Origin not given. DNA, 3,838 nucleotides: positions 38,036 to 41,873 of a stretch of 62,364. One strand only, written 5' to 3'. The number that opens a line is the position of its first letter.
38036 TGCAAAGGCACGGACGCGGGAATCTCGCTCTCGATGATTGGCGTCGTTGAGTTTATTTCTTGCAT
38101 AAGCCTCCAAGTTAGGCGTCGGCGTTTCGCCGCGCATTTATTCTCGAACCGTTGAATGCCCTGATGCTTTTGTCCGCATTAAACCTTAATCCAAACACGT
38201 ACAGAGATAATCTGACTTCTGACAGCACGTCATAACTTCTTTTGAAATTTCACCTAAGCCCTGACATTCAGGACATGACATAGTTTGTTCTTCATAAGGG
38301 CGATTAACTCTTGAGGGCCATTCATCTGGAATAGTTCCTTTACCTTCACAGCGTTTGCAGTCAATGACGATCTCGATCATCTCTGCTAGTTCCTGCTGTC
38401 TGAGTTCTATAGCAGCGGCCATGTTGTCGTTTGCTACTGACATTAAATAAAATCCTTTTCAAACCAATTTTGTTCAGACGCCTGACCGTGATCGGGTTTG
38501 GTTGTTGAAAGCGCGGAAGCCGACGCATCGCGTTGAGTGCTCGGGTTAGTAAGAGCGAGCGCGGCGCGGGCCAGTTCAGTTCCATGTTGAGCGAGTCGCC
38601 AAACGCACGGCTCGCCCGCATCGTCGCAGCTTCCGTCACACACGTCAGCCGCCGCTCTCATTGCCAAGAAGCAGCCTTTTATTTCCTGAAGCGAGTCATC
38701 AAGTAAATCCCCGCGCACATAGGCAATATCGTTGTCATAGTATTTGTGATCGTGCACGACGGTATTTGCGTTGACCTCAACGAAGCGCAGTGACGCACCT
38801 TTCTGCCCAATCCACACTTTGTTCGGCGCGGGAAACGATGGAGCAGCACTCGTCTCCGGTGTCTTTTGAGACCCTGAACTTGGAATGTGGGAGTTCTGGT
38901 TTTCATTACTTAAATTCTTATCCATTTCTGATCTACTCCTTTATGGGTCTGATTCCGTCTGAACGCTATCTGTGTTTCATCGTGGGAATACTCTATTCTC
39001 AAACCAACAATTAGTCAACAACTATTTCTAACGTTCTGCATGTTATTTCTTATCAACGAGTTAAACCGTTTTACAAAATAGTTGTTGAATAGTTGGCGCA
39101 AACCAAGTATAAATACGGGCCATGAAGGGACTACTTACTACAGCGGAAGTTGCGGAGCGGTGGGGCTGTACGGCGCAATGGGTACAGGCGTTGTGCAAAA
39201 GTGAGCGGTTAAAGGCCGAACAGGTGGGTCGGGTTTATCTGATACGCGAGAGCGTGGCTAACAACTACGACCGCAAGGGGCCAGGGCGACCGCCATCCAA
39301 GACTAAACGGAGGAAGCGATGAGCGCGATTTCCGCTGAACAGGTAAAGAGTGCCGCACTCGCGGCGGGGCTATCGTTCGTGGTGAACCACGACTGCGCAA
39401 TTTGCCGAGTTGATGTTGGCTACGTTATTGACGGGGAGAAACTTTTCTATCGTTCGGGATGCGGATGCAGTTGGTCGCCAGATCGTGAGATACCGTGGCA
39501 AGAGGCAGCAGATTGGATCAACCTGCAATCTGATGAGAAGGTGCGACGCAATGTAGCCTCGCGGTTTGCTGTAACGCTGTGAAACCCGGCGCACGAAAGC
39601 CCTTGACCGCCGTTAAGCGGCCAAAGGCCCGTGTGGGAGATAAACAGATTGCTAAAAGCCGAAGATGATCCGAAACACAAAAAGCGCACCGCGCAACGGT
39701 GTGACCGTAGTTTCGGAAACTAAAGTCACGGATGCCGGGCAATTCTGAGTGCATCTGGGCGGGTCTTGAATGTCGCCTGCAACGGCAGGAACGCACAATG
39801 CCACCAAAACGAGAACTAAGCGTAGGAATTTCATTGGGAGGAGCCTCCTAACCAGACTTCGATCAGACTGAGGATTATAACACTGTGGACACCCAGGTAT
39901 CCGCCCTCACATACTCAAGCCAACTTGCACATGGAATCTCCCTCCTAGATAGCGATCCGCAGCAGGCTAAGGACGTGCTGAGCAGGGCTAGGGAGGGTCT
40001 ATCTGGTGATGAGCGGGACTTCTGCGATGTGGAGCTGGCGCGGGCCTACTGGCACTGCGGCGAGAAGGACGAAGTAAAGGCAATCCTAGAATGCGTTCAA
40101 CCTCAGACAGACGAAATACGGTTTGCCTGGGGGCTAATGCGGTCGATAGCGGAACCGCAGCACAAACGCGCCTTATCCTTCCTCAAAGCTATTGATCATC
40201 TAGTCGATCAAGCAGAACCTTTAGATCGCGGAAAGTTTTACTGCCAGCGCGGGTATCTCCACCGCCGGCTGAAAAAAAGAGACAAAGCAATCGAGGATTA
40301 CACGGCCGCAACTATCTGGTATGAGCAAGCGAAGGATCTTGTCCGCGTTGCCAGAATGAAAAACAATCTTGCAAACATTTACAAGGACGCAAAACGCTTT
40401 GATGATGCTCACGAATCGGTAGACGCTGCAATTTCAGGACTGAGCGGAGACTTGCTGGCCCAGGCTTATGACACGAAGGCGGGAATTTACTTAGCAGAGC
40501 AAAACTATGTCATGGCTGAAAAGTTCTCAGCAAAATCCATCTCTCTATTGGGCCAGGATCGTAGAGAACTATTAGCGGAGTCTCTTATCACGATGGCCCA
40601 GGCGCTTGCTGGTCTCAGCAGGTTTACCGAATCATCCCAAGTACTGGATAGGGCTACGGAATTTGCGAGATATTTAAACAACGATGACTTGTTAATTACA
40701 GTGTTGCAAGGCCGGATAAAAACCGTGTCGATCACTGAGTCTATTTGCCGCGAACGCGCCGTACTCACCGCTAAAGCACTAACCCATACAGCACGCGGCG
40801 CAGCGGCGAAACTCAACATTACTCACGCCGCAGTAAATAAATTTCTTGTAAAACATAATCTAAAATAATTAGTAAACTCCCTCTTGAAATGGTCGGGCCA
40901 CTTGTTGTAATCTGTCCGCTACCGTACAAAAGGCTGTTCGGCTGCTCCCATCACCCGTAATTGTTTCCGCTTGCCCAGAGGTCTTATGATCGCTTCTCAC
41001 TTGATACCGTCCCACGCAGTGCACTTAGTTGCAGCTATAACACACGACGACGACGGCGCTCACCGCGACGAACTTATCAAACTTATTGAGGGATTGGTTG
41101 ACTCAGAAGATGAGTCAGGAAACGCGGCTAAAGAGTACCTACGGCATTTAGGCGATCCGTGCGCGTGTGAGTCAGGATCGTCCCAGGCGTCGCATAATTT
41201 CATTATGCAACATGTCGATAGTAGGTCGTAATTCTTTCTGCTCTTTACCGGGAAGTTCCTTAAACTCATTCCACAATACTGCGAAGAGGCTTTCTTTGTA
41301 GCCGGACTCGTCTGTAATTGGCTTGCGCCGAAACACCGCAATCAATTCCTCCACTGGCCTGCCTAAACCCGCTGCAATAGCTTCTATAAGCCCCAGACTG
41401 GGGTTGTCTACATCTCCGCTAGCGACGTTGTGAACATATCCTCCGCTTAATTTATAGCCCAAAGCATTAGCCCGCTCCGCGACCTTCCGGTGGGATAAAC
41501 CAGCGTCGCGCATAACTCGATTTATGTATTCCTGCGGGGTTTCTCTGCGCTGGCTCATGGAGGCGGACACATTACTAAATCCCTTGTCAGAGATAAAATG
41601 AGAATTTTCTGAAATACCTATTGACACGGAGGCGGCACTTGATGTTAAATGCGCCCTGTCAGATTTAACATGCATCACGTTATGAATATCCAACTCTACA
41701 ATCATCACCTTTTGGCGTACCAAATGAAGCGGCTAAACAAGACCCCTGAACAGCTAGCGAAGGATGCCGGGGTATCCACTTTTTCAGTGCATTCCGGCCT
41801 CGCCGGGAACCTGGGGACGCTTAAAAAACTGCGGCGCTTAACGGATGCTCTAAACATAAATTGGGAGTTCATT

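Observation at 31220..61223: A conserved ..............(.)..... cassette recurs about ten times, always co-oriented with local transcription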

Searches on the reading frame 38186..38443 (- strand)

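Call 79: search_protein_families(library=pfam, max_evalue=0.01, proteins=[window:38186-38443:-])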
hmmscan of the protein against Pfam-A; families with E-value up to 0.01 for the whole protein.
window:38186-38443:- (85 aa): 3 families
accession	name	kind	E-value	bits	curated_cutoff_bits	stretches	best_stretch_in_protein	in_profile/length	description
PF00684.25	DnaJ_CXXCXGXG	-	7.1e-06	26.6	32.7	1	28-74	17-61/65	DnaJ central domain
PF21002.2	TMEM106_N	-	8.9e-05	23.5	24.5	0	53-70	53-70/91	Transmembrane protein 106 N-terminal region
PF15777.11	Anti-TRAP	-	0.00049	20.5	32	1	27-66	11-42/59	Tryptophan RNA-binding attenuator protein inhibitory protein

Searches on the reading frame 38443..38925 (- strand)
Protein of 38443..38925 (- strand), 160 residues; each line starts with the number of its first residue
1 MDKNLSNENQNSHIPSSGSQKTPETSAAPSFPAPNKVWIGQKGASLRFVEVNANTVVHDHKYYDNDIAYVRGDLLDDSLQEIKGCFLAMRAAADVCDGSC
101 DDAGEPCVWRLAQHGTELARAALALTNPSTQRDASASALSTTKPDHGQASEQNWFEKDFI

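Call 27: search_protein_families(library=pfam, max_evalue=0.01, proteins=[window:38443-38925:-])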
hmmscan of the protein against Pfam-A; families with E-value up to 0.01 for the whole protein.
window:38443-38925:- (160 aa): 0 families

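Call 46: find_homologous_proteins(query=window:38443-38925:-, max_evalue=0.001)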
Query window:38443-38925:- (160 aa): 1 proteins with E <= 0.001 among 265 candidates.
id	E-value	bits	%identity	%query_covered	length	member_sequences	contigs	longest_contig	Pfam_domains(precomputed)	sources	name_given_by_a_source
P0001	5.4e-104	363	100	100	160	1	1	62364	-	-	-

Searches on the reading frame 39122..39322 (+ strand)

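Call 27: search_protein_families(library=pfam, max_evalue=0.01, proteins=[window:39122-39322:+])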
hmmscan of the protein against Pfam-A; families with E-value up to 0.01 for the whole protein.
window:39122-39322:+ (66 aa): 2 families
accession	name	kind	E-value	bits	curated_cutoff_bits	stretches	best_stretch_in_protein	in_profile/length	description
PF12728.13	HTH_17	-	4.3e-08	33.7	27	1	4-44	1-41/51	Helix-turn-helix domain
PF20038.5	HTH_59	-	0.00034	21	27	1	3-32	6-35/66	Helix-turn-helix domain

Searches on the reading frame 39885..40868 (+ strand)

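Call 9: search_protein_families(library=phrogs, proteins=[window:39885-40868:+])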
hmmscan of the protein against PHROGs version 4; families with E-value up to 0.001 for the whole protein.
window:39885-40868:+ (327 aa): 1 family
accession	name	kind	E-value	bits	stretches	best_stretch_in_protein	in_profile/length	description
phrog_5208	-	unknown function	0.00023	21.3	1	92-267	119-293/372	-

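Call 78: search_protein_families(library=pfam, max_evalue=0.01, proteins=[window:39885-40868:+])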
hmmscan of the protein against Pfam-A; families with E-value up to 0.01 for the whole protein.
window:39885-40868:+ (327 aa): 8 families
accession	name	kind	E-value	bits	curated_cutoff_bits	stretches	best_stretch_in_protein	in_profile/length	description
PF13424.12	TPR_12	-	3.2e-10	40.5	30.1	2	119-179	6-68/77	Tetratricopeptide repeat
PF13181.12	TPR_8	-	8.4e-09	35.4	25.7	0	117-143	2-28/34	Tetratricopeptide repeat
PF07719.23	TPR_2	-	8.8e-09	35.3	27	0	117-143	2-28/34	Tetratricopeptide repeat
PF00515.34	TPR_1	-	6.3e-08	32.6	27.8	1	117-142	2-27/34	Tetratricopeptide repeat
PF13374.12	TPR_10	-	7e-05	23.1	27.5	0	155-182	1-28/42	Tetratricopeptide repeat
PF14938.12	SNAP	-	0.00021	21.3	25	1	95-182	92-181/282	Soluble NSF attachment protein, SNAP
PF14559.12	TPR_19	-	0.00026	21.7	25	0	23-75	5-55/68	Tetratricopeptide repeat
PF13428.12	TPR_14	-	0.00048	21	23.5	0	50-69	6-25/44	Tetratricopeptide repeat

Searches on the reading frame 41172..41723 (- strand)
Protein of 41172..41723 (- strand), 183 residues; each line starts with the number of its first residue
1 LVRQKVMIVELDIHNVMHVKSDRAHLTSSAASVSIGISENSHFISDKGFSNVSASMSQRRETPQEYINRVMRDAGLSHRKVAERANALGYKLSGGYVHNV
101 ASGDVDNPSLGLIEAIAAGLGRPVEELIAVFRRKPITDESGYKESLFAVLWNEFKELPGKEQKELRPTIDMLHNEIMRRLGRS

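Call 78: search_protein_families(library=pfam, max_evalue=0.01, proteins=[window:41172-41723:-])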
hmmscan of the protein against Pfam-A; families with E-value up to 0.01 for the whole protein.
window:41172-41723:- (183 aa): 1 family
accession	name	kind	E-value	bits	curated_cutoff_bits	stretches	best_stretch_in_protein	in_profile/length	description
PF13560.12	HTH_31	-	1.7e-05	25.5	27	1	71-127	10-61/64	Helix-turn-helix domain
